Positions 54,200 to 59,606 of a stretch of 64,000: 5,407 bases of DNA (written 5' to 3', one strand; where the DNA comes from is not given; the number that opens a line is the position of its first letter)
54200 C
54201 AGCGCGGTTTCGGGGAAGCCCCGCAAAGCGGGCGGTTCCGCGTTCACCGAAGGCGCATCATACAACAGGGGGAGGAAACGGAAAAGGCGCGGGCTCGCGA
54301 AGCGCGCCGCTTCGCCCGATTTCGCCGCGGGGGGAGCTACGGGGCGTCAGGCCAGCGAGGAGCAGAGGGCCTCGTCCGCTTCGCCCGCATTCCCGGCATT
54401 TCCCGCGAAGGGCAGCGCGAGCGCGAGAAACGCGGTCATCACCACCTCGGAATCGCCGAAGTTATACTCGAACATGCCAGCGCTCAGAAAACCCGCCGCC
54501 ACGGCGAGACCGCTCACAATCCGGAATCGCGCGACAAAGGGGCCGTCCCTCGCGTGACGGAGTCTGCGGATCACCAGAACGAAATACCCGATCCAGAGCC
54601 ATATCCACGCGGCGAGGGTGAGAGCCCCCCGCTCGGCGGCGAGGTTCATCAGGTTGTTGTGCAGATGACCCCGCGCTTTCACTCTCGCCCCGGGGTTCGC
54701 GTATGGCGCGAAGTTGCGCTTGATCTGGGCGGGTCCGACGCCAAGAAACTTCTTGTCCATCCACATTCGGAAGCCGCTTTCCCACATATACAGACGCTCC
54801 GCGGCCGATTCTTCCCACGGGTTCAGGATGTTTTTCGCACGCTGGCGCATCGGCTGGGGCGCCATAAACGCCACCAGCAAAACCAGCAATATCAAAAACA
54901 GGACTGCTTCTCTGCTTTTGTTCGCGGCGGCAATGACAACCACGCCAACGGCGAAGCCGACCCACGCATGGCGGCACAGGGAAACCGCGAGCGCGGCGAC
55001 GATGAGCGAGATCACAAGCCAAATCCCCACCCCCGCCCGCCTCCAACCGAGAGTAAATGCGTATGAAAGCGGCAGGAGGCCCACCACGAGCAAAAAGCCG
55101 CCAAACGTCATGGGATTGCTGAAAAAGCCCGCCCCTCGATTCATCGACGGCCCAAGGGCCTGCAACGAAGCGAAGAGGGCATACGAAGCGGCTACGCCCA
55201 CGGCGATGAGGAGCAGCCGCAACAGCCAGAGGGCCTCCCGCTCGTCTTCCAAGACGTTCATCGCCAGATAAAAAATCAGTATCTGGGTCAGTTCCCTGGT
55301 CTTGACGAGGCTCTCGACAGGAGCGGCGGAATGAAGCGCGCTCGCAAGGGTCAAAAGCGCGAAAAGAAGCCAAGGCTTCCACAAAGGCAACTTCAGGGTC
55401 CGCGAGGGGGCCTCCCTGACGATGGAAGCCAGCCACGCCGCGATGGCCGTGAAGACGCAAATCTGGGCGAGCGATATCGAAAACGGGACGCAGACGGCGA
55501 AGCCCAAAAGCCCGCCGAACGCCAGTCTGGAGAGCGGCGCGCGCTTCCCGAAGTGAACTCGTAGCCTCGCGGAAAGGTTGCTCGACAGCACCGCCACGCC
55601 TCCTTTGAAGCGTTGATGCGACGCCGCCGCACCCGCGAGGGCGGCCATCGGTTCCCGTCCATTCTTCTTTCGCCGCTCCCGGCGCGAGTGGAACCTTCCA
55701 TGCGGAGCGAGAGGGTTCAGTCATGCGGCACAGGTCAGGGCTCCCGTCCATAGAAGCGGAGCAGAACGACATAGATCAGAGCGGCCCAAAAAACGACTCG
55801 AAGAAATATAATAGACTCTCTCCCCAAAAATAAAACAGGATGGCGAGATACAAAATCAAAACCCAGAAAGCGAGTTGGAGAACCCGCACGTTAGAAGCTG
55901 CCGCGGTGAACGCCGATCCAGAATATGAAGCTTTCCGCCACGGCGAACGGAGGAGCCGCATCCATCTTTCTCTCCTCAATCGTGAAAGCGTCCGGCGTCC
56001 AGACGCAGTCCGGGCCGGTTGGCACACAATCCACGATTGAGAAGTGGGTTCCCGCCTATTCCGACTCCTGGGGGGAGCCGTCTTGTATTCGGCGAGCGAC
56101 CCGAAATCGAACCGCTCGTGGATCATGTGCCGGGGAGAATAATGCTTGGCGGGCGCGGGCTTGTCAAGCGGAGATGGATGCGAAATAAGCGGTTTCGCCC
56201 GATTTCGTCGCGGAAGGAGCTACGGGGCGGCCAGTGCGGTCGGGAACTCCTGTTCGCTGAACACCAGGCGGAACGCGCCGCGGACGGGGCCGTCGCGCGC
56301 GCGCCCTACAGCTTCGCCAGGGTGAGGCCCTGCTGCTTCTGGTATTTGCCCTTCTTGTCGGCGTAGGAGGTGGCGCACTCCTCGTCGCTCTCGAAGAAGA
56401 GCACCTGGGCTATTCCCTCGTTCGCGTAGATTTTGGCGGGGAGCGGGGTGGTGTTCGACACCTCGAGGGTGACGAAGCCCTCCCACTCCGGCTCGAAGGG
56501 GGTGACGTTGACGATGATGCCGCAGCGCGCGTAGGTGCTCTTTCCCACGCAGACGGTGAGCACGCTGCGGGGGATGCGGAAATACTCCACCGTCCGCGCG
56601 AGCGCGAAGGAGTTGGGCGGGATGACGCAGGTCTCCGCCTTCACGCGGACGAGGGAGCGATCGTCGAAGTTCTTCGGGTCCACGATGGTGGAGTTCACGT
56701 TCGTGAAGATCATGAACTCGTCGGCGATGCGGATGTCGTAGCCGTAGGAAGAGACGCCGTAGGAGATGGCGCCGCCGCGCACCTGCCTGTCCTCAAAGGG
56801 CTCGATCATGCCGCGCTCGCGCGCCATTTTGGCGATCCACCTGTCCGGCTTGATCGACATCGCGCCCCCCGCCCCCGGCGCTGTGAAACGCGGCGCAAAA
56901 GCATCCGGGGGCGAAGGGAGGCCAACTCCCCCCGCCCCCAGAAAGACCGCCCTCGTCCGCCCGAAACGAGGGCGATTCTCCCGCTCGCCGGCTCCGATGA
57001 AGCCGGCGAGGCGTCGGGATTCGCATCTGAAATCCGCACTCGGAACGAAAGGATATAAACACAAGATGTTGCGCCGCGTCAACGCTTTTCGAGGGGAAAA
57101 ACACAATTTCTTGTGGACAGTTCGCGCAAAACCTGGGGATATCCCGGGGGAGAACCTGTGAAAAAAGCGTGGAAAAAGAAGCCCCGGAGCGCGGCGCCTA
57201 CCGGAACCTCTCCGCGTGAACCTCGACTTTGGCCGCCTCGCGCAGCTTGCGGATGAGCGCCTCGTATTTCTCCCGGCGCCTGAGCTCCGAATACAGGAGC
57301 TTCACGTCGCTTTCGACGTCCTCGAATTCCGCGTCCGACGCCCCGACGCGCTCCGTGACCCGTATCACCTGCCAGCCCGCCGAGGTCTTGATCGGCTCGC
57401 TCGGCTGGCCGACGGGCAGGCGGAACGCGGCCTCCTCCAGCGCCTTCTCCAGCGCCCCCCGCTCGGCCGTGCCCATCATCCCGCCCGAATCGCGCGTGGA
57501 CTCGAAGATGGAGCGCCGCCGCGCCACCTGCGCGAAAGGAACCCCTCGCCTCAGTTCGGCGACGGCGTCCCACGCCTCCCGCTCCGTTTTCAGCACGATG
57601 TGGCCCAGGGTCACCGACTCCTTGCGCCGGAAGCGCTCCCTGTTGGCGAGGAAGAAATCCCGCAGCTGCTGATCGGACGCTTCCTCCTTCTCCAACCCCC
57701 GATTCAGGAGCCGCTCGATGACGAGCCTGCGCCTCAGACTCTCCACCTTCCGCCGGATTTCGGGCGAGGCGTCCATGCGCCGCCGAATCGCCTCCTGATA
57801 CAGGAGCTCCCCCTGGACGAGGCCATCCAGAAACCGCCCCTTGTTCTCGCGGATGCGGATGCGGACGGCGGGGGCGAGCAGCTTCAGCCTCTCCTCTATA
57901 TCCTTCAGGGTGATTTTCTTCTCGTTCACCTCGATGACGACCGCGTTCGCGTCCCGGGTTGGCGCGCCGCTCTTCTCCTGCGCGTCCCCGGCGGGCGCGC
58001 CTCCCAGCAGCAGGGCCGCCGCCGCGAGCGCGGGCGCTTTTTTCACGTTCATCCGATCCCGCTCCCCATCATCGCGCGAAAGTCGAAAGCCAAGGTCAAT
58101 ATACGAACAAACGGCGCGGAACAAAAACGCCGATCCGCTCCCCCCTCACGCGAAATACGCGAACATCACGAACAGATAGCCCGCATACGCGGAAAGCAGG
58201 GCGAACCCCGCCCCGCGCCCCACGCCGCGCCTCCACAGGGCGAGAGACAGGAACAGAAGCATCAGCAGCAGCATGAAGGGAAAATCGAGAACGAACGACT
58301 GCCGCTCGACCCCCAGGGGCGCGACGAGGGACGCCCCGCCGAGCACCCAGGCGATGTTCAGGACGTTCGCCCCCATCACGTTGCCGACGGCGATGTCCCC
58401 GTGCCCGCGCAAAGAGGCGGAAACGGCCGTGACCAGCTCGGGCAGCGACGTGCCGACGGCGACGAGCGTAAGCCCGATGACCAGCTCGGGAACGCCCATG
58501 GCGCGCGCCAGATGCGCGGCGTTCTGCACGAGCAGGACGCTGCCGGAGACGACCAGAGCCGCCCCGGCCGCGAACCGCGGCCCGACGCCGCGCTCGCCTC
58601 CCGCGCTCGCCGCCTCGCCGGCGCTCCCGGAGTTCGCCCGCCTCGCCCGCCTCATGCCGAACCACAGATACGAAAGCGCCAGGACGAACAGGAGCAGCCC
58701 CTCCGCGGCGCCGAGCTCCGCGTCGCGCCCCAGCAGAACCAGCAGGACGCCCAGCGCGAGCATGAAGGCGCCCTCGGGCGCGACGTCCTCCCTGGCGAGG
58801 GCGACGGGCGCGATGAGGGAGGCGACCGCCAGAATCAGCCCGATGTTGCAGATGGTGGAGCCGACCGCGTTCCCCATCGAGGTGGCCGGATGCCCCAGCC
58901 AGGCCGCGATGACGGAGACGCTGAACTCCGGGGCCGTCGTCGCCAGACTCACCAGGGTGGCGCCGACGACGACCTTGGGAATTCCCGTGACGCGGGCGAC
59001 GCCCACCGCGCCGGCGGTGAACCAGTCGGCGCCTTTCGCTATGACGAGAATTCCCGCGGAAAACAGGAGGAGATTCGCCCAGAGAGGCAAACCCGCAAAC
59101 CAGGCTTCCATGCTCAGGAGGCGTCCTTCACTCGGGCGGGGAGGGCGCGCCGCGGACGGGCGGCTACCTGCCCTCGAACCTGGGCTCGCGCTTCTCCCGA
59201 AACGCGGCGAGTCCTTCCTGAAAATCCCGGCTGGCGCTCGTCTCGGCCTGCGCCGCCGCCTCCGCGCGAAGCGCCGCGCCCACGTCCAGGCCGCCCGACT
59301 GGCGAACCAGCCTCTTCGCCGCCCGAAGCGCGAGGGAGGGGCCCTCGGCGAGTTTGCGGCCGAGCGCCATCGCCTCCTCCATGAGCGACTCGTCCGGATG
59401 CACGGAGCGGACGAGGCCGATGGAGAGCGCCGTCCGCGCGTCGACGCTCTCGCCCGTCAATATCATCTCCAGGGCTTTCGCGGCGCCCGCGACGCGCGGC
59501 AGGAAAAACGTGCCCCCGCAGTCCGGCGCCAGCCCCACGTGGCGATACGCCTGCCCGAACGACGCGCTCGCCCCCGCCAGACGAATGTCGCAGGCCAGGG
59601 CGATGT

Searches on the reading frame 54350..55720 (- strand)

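Call 69: search_protein_families(library=pfam, proteins=[window:54350-55720:-], max_evalue=0.00001)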
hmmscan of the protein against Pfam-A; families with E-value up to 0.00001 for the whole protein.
window:54350-55720:- (457 aa): 1 family
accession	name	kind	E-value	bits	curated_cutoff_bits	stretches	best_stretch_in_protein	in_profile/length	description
PF04932.20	Wzy_C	-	9.2e-16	58.4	31.7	1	236-373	2-149/149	O-Antigen ligase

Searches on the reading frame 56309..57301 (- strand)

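Call 69: search_protein_families(library=pfam, proteins=[window:56309-57301:-], max_evalue=0.00001)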
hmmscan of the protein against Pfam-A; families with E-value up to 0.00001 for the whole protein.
window:56309-57301:- (331 aa): 1 family
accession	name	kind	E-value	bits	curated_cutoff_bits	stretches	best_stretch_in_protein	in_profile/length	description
PF22769.1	DCD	-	9.8e-36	123.6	27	1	150-304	1-152/153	dCTP deaminase-like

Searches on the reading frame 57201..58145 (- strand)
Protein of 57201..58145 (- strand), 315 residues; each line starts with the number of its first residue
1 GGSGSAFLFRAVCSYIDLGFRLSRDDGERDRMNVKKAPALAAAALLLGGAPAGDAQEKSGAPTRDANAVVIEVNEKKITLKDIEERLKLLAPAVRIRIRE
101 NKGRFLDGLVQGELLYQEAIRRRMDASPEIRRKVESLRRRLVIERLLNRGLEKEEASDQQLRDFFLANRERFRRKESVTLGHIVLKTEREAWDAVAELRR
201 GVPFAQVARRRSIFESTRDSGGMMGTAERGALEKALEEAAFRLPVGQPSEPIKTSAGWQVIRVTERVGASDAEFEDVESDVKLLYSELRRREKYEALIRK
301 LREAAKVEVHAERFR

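Call 69: search_protein_families(library=pfam, proteins=[window:57201-58145:-], max_evalue=0.00001)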
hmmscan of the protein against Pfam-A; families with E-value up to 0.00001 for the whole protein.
window:57201-58145:- (315 aa): 3 families
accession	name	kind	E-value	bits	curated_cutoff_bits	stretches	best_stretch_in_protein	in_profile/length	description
PF13145.12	Rotamase_2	-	3.1e-16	60.7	27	1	157-278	2-120/121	PPIC-type PPIASE domain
PF00639.27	Rotamase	-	3.4e-13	50.8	21.7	1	188-264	19-96/97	PPIC-type PPIASE domain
PF13616.12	Rotamase_3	-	5.1e-12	46.8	22.5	1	190-266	39-115/116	PPIC-type PPIASE domain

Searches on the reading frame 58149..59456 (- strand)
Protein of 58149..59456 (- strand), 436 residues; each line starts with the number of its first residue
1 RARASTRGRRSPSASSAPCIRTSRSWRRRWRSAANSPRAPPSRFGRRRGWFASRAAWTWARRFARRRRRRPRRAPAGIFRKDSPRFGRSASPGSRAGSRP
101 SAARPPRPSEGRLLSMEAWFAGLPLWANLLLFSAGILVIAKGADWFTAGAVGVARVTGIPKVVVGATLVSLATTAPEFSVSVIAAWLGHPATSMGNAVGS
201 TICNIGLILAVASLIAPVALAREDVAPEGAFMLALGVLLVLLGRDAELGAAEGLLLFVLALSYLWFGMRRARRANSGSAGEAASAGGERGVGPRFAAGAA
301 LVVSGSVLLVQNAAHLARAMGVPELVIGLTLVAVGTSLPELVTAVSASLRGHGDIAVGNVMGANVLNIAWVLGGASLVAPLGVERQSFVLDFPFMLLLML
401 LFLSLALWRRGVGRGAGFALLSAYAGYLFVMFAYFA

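Call 69: search_protein_families(library=pfam, proteins=[window:58149-59456:-], max_evalue=0.00001)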
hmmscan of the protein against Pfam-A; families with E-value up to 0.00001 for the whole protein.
window:58149-59456:- (436 aa): 1 family
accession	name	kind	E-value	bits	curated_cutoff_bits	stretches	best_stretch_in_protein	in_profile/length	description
PF01699.29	Na_Ca_ex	-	8.6e-53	178.8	24.9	2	295-432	6-150/151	Sodium/calcium exchanger protein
